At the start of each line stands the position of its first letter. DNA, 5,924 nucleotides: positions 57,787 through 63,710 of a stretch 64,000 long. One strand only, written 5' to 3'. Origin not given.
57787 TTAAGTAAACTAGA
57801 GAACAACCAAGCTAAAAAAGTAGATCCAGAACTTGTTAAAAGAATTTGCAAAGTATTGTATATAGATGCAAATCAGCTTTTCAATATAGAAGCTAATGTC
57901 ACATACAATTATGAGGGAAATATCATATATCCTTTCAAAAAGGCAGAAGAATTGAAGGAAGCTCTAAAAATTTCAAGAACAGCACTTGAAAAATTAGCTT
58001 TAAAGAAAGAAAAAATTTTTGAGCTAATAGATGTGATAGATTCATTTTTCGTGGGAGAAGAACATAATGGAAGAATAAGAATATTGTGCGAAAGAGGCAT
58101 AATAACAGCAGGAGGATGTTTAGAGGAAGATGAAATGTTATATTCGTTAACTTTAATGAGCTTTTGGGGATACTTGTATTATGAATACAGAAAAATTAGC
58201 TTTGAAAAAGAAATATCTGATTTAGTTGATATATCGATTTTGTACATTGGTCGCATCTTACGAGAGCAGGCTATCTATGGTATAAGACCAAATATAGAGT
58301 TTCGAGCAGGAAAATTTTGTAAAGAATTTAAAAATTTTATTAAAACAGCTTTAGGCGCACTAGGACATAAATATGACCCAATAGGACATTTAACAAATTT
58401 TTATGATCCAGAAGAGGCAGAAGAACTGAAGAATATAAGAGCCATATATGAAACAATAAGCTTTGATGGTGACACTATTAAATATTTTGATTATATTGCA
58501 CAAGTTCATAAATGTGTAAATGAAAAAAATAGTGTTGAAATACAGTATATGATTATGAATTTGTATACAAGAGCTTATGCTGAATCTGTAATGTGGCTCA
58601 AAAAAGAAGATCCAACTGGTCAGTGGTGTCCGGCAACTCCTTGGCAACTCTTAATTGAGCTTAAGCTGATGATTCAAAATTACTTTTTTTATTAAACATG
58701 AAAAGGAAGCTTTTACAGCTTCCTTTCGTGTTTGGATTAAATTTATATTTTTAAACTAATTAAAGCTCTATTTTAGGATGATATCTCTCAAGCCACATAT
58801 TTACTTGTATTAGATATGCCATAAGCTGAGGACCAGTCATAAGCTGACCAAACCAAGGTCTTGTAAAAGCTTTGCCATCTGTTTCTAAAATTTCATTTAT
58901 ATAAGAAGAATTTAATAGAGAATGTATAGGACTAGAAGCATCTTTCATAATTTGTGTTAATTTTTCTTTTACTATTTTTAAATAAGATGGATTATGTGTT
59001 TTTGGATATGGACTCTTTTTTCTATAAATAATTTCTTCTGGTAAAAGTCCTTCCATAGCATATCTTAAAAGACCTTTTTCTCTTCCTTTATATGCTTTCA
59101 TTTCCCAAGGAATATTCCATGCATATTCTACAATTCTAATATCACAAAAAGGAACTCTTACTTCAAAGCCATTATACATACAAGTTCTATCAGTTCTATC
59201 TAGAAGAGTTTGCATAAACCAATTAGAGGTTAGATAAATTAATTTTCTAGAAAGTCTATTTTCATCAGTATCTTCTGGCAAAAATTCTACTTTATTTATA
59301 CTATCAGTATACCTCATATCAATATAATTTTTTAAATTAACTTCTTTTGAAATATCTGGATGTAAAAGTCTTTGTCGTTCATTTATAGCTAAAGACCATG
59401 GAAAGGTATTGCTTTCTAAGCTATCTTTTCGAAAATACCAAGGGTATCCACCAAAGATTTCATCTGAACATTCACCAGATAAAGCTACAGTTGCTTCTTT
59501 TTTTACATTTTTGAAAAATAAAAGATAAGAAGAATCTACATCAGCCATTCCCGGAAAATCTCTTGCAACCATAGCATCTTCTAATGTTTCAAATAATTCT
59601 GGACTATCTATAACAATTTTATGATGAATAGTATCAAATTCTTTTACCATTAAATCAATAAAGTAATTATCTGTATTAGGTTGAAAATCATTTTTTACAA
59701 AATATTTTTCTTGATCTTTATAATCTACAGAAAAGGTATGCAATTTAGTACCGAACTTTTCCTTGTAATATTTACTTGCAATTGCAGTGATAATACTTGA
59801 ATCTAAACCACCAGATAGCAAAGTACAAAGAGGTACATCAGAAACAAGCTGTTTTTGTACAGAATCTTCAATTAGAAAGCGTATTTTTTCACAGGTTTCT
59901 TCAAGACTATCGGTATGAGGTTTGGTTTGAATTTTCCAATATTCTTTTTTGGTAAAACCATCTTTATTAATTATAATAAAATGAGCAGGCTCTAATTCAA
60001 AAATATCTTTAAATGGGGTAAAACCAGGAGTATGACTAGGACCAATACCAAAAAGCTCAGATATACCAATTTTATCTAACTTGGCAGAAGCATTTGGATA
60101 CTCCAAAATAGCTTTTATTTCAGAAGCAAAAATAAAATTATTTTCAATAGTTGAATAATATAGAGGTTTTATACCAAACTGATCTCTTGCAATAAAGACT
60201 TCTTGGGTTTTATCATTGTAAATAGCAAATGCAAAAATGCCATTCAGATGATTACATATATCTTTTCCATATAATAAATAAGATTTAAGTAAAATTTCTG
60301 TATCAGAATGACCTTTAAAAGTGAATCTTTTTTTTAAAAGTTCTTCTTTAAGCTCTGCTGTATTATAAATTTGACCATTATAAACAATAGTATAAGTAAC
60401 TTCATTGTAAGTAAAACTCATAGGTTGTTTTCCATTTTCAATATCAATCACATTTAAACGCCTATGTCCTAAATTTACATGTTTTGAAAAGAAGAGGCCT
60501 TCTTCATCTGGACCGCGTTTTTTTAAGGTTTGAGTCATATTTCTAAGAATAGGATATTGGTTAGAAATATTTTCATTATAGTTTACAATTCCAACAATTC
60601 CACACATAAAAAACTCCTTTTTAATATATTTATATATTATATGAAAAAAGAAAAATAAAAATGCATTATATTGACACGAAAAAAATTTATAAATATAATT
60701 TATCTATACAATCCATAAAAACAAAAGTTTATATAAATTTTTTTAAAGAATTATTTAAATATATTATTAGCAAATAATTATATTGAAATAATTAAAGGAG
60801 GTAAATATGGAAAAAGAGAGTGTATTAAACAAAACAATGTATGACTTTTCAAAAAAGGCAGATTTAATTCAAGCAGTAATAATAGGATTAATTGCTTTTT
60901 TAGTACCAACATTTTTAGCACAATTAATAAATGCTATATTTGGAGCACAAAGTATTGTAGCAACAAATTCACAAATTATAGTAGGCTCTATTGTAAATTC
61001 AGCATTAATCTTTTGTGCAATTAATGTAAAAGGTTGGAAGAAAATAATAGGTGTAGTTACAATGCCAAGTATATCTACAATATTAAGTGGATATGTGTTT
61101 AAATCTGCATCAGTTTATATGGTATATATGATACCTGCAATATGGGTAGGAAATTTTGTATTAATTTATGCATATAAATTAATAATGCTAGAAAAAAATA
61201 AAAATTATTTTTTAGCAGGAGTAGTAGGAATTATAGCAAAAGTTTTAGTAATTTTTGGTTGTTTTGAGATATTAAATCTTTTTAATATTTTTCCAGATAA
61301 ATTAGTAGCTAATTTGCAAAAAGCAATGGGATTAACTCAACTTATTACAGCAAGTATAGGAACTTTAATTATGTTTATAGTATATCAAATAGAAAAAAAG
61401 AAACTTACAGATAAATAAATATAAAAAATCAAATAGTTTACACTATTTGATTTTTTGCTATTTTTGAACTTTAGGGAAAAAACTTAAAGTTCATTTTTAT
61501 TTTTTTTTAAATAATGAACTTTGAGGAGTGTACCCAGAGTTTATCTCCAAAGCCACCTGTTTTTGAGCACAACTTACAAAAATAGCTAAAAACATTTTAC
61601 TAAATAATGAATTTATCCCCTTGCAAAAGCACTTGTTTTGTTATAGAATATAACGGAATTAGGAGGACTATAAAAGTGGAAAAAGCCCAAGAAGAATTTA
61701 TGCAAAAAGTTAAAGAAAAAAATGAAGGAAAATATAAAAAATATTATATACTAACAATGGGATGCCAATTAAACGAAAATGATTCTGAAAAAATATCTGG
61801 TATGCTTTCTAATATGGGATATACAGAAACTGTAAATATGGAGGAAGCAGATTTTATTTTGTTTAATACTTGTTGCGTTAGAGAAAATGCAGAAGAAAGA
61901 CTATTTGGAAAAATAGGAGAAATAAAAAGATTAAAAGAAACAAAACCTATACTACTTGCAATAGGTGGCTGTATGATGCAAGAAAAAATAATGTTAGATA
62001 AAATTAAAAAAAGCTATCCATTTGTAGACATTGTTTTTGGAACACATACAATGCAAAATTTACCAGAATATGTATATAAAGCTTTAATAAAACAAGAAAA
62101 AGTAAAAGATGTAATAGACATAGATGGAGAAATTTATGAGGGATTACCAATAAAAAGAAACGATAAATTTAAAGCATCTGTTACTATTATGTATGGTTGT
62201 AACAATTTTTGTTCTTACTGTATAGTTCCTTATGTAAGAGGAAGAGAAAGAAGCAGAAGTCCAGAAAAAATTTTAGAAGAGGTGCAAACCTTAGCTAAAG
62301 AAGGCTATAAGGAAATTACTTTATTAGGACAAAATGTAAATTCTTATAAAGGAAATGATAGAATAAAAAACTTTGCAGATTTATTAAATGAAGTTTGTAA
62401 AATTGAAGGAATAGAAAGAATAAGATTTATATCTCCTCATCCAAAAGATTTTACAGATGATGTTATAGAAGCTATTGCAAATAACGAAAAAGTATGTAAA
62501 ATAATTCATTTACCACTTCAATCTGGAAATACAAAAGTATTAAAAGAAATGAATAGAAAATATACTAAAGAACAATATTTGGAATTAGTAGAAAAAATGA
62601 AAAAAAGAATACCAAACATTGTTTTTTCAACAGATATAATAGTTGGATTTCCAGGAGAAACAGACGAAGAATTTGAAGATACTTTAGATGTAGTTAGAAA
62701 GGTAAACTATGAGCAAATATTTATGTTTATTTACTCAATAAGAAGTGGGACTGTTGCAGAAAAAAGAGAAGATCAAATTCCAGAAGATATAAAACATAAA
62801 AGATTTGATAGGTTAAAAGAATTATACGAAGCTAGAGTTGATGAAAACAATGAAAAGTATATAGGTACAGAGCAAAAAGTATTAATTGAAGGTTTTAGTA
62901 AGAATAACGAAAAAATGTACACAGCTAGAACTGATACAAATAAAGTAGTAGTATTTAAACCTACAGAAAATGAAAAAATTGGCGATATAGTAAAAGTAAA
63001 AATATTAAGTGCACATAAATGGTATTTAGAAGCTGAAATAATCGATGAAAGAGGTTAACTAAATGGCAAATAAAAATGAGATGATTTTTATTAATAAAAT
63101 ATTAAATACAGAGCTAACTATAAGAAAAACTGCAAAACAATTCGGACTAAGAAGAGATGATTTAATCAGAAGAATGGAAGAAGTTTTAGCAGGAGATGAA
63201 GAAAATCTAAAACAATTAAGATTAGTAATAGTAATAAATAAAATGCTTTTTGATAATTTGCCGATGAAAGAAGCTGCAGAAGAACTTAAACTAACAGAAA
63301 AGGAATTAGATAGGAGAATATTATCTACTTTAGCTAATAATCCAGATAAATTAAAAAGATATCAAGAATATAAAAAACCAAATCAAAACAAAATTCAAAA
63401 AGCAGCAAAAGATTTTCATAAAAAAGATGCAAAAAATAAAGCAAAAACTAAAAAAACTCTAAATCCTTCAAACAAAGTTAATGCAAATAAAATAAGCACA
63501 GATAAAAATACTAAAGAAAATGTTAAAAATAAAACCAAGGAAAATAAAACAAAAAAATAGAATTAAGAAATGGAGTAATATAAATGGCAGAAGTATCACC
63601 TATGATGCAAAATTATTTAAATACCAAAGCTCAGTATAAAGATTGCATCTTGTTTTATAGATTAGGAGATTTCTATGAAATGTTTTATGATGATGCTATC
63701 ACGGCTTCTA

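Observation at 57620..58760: XRE-family regulator island sharing the -35 / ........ / -10 promoter architecture with the two small cassettes: candidate dispersed mini-regulon of foreign genes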

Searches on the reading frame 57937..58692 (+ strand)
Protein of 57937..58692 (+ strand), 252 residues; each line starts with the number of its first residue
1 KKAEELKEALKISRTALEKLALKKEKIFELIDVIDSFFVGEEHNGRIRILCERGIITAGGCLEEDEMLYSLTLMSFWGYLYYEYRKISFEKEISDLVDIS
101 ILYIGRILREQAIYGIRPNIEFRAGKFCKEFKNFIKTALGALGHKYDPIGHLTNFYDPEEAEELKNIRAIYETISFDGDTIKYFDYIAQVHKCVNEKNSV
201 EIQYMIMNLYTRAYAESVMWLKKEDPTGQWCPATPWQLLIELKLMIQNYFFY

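Call 47: predict_structure(alignment_id=A2)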
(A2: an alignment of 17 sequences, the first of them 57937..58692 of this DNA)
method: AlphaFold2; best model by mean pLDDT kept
length: 252 residues; sequences in the alignment: 17
mean_pLDDT: 88.0   pTM: 0.88
mean pLDDT of the five models: 88.0, 86.4, 84.1, 82.5, 81.6
residues with pLDDT >= 90: 163; 70-90: 63; 50-70: 20; < 50: 6
segments of 3 or more residues with pLDDT < 50: 147-150
pLDDT, mean of each block of 10 residues (from residue 1): 92 92 87 94 89 89 95 97 84 78 95 94 94 93 58 61 87 95 97 95 98 93 70 80 95 86
secondary structure, 60 per line:
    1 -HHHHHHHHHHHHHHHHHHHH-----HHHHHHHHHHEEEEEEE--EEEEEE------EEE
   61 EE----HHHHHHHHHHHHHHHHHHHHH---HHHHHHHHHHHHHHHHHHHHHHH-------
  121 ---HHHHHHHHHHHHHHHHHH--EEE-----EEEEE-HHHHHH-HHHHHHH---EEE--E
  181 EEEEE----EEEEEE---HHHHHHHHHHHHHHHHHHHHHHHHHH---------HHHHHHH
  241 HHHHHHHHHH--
elements in order: H2-21 H27-36 E37-43 E46-51 E58-62 H67-87 H91-113 H124-141 E144-146 E152-156 H158-163 H165-171 E175-177 E180-185 E190-195 H199-224 H234-250
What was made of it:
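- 57937..58692 (+): C-terminal 252-aa domain of unknown function. Its secondary-structure order is H-H-E-E-E-H-H twice. It also exists as a stand-alone protein of about 255 aa in related genomes. AF2 model with pLDDT 88 and pTM 0.88 (call 47).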

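Call 53: fold_search(model_id=the predicted structure, library=pdb)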
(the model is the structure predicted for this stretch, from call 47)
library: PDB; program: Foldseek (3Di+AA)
matches with E <= 10: 163; with E <= 0.001: 0
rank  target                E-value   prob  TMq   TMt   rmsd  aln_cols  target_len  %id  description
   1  8ekp_A                2.4e-01  0.10  0.14  0.07  22.5       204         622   12  Apo rat TRPV2 in nanodiscs, state 1 (released 2023-09-27)
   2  8x6g_H                7.3e-01  0.05  0.13  0.13  30.5       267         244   11  Cryo-EM structure of Staphylococcus aureus sigB-dependent RNAP-promoter open complex (released 2024-06-05)
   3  9je5_A                9.3e-01  0.05  0.14  0.07  21.9       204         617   11  Cryo-EM structure of human TRPV3 in complex with citronellal determined in MSP2N2 nanodisc (released 2025-03-26)
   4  6dvw_A                1.1e+00  0.04  0.13  0.07  22.2       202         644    9  Cryo-EM structure of mouse TRPV3 (released 2018-09-05)
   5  1o1j_A                1.1e+00  0.06  0.17  0.16  14.1       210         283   11  Deoxy hemoglobin (A-GLY-C:V1M,L29F,H58Q; B,D:V1M,L106W) (released 2002-12-18)
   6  9grn_C                1.2e+00  0.06  0.18  0.11  22.0       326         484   13  Crystal structure of the engineered C-terminal phosphatase domain from Saccharomyces cerevisiae Vip1 (apo, loop deleti (released 2025-02-26)
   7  1c7d_A                1.3e+00  0.08  0.19  0.18  13.8       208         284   10  DEOXY RHB1.2 (RECOMBINANT HEMOGLOBIN) (released 2000-06-30)
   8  4xlp_F                1.3e+00  0.03  0.11  0.10  30.7       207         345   11  Crystal structure of T.aquaticus transcription initiation complex containing upstream fork promoter (released 2015-09-23)
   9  8ffl_A                1.5e+00  0.03  0.12  0.07  21.3       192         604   10  Wildtype rat TRPV2 in nanodiscs bound to RR (released 2024-02-07)
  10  8ekq_A                1.5e+00  0.03  0.12  0.06  21.6       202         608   12  Apo rat TRPV2 in nanodiscs, state 2 (released 2023-09-27)
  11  8oyy_B                1.7e+00  0.04  0.15  0.16  16.8       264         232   13  De novo designed soluble GPCR-like fold GLF_32 (released 2023-10-18)
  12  5x22_F                1.8e+00  0.03  0.11  0.09  30.8       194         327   15  Crystal structure of Thermus thermophilus transcription initiation complex with GpA and CMPcPP (released 2017-07-05)
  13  9b3w_A                1.8e+00  0.02  0.12  0.07  22.7       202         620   11  Rat TRPV2 E724A/D725A Apo (released 2025-02-26)
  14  8d9w_e                2.1e+00  0.06  0.10  0.17  14.1       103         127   14  beta-Arf1 homodimeric interface within AP-1, Arf1, Nef, MHC-I lattice on narrow tubes (released 2023-07-05)
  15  7zjh_A                2.1e+00  0.02  0.12  0.07  22.3       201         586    9  TRPV2-C16+Pro-2 (released 2023-01-18)
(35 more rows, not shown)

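Call 56: search_solved_structures(query=A2, max_evalue=1)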
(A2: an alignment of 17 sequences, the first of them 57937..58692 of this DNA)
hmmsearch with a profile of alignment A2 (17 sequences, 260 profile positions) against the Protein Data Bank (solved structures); distinct sequences matched with E-value up to 1: 1.
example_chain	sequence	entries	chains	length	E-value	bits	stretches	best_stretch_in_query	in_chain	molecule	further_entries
5vgz_C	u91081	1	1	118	0.57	12.6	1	4-58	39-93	26S proteasome regulatory subunit 8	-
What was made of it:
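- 57937..58692 (+): No PDB sequence match (call 56).
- Tried and rejected: The profile search of PDB sequences found nothing (call 56).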

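Call 62: fold_search(model_id=the predicted structure, library=viral)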
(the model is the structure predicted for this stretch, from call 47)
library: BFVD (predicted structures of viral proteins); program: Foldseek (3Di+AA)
matches with E <= 10: 197; with E <= 0.001: 0
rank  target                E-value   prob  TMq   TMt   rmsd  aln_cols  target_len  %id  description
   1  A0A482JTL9            1.4e-01  0.11  0.14  0.10  21.6       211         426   16  Putative coat protein [Lampyris noctiluca rhabdo-like virus 1]
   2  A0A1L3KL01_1          4.0e-01  0.09  0.13  0.05  12.8       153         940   10  RNA-dependent RNA polymerase [Wenzhou qinvirus-like virus 2]
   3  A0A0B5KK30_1          6.7e-01  0.11  0.23  0.08  15.3       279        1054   11  RNA-directed RNA polymerase L [Sanxia water strider virus 4]
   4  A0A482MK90            1.2e+00  0.11  0.13  0.23   9.8        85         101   14  Uncharacterized protein [Nodularia phage vB_NspS-kac65v162]
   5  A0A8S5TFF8            1.3e+00  0.04  0.13  0.09  30.6       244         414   10  Uncharacterized protein [Phage sp. ctL4h4]
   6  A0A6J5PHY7            1.4e+00  0.09  0.11  0.14  18.0       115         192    8  Uncharacterized protein [uncultured Caudovirales phage]
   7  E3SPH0                1.4e+00  0.07  0.09  0.18  12.6        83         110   13  Uncharacterized protein [Prochlorococcus phage Syn1]
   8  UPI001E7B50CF         1.4e+00  0.04  0.17  0.17  19.7       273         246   10  (no name look-up for this kind of identifier)
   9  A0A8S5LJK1            1.5e+00  0.06  0.19  0.17  15.9       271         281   12  Uncharacterized protein [Myoviridae sp. ct6uZ8]
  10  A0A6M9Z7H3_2          1.5e+00  0.03  0.12  0.04  34.0       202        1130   12  (no name in the UniProt tables at hand)
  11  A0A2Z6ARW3            1.5e+00  0.02  0.11  0.03  27.0       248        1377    9  (no name in the UniProt tables at hand)
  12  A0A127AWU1            1.6e+00  0.04  0.15  0.15  21.0       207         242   13  Uncharacterized protein [Bacillus phage SP-15]
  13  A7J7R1                1.7e+00  0.09  0.10  0.27  13.3        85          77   19  Uncharacterized protein n557L [Paramecium bursaria Chlorella virus FR483]
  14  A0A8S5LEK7            1.7e+00  0.08  0.17  0.28  13.3       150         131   11  Uncharacterized protein [Myoviridae sp. ctBDS4]
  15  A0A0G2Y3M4            1.7e+00  0.07  0.13  0.21  16.9       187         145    8  Uncharacterized protein [Acanthamoeba polyphaga mimivirus Kroon]
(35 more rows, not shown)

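Call 69: search_protein_representatives(alignment_id=A2)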
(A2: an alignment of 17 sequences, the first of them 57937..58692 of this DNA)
Query: 17 sequences, 260 profile positions. Proteins with E-value up to 0.001 (for the whole library): 35; up to 1e-10: 30; up to 1e-30: 13. The best 35 are listed.
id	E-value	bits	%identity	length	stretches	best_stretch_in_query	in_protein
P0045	1.5e-123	427.6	-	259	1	1-259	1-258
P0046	2.8e-112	390.6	-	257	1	1-260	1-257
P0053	7.7e-88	310.5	-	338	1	2-259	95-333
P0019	3.3e-82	292.0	-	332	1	1-259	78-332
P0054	3.0e-72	259.4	-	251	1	6-259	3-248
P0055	2.5e-62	226.9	-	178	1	124-260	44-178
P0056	6.9e-56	205.8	-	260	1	3-259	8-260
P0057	9.3e-54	198.8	-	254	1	3-259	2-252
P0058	2.7e-52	194.0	-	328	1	2-259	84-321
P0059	3.9e-52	193.5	-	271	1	1-258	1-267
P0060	5.9e-38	147.0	-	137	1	119-260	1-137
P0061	8.5e-37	143.2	-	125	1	1-98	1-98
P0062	5.1e-34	134.1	-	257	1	22-260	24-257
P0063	1.1e-29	119.9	-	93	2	70-145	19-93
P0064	7.4e-29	117.2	-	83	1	199-260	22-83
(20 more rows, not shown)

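Call 73: search_protein_families(library=phrogs, proteins=[window:57937-58692:+], max_evalue=0.1)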
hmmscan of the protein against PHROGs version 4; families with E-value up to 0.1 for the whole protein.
window:57937-58692:+ (252 aa): 0 families

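Call 95: search_dna_similar(query=window:57937-58692:+, collection=plasmids, mode=protein, max_evalue=0.001, max_rows=5)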
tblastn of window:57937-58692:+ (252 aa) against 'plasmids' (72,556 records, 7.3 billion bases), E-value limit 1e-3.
No match.

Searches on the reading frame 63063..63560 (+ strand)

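Call 75: search_protein_families(library=pfam, proteins=[window:63063-63560:+], max_evalue=0.01)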
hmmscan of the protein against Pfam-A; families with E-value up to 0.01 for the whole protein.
window:63063-63560:+ (165 aa): 1 family
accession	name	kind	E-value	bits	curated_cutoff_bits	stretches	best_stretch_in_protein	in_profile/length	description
PF07278.17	DUF1441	-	0.0032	17.8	35.1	0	19-66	2-51/147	Protein of unknown function (DUF1441)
